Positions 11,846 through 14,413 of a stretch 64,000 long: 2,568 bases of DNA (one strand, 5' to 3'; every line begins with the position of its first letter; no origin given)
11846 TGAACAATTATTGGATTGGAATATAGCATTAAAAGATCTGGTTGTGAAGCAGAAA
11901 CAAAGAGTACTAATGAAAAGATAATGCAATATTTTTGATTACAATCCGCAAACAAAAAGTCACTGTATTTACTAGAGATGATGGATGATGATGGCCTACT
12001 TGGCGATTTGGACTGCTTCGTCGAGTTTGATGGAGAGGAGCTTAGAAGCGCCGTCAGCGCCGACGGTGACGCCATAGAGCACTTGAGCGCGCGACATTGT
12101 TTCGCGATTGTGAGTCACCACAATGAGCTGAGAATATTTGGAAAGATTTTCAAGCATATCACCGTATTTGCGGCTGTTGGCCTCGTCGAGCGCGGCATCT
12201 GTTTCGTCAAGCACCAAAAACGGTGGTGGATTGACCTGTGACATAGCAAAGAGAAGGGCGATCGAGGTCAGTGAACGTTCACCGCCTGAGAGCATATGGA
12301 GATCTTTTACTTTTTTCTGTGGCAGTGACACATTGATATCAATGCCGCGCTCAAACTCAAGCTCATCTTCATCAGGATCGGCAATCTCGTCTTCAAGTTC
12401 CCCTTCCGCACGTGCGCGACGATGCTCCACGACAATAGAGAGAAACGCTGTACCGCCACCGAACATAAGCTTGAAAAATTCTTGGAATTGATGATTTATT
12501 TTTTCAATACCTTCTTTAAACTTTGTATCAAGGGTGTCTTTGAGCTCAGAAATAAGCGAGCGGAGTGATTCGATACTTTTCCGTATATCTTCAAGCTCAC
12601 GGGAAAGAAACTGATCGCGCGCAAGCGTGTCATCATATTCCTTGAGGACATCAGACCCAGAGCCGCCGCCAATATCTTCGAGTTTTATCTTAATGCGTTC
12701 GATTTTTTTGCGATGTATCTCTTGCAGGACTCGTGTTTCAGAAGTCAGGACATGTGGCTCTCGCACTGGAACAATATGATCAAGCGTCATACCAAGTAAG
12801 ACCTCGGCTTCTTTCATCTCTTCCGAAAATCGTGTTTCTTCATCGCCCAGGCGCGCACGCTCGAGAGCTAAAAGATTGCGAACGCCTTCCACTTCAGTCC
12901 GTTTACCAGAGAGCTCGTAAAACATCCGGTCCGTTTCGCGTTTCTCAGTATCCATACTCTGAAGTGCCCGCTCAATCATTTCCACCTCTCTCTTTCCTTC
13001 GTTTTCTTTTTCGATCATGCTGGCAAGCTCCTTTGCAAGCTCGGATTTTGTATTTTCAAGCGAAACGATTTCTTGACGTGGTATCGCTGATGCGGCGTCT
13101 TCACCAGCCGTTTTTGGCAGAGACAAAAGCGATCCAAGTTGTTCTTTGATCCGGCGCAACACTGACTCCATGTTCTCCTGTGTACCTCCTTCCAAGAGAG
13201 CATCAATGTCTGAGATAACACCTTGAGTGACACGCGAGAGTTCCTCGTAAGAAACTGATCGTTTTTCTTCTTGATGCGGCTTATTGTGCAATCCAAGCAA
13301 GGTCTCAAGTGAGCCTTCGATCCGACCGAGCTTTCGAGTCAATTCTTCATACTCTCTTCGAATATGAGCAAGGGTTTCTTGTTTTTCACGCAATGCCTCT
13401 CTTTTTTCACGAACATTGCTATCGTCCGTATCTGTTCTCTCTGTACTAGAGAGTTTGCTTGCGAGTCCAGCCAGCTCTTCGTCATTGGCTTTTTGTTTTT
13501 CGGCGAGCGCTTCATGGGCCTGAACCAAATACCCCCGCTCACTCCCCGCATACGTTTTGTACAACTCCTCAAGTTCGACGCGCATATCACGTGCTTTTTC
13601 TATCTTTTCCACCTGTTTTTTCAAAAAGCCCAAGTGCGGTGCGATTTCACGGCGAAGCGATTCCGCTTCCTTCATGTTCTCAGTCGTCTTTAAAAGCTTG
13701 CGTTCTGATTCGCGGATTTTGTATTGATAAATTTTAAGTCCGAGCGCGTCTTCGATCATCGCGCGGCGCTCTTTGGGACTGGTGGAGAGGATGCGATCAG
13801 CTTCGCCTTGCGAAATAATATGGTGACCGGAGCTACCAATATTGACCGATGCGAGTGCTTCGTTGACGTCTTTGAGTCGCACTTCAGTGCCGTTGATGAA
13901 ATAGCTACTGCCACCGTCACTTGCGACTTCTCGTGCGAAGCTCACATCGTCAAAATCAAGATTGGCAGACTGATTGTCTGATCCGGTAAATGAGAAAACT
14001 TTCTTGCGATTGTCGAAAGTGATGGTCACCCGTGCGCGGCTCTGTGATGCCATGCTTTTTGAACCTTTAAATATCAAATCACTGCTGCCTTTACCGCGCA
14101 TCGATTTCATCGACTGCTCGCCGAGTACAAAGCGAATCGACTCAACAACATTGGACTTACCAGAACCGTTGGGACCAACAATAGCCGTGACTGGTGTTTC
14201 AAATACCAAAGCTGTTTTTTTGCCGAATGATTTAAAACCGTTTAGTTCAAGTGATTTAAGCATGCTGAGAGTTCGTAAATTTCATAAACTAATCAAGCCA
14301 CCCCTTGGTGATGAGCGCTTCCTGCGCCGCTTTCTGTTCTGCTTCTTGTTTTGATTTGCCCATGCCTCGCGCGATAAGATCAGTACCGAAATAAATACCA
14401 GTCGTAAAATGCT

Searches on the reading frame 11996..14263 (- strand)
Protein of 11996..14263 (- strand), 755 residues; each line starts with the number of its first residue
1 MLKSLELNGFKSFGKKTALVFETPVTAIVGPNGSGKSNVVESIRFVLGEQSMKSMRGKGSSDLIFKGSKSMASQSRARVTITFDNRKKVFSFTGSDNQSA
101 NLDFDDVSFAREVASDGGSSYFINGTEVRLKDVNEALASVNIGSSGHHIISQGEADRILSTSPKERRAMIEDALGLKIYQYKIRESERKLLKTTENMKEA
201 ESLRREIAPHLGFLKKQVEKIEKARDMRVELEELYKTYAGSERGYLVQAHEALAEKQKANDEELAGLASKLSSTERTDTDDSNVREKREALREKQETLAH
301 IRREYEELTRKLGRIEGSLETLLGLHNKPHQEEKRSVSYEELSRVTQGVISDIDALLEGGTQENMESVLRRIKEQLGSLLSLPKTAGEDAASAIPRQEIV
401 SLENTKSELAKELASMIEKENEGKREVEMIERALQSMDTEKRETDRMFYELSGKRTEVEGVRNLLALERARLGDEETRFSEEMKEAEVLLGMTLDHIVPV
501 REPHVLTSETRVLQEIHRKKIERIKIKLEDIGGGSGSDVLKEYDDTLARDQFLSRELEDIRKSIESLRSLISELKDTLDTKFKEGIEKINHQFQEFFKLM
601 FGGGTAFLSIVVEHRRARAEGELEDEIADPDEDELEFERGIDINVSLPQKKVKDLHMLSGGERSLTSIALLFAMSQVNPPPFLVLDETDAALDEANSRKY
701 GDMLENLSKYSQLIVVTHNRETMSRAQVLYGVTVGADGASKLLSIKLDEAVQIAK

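Call 68: search_protein_families(library=pfam, proteins=[window:11996-14263:-], max_evalue=0.0001)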
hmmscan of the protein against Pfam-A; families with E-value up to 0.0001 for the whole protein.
window:11996-14263:- (755 aa): 5 families
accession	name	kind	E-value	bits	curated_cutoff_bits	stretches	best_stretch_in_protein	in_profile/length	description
PF02463.25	SMC_N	-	8e-66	222.1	40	1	1-740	1-219/220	RecF/RecN/SMC N terminal domain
PF13476.12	AAA_23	-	1.7e-14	55.4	27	1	4-255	1-177/201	AAA domain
PF13175.12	AAA_15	-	2.2e-13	51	32.1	1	1-338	1-291/374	AAA ATPase domain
PF13304.12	AAA_21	-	1.2e-10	42.4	27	1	25-68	1-54/304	AAA domain, putative AbiEii toxin, Type IV TA system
PF00005.33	ABC_tran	-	1.2e-06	29.6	25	0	24-144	12-96/137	ABC transporter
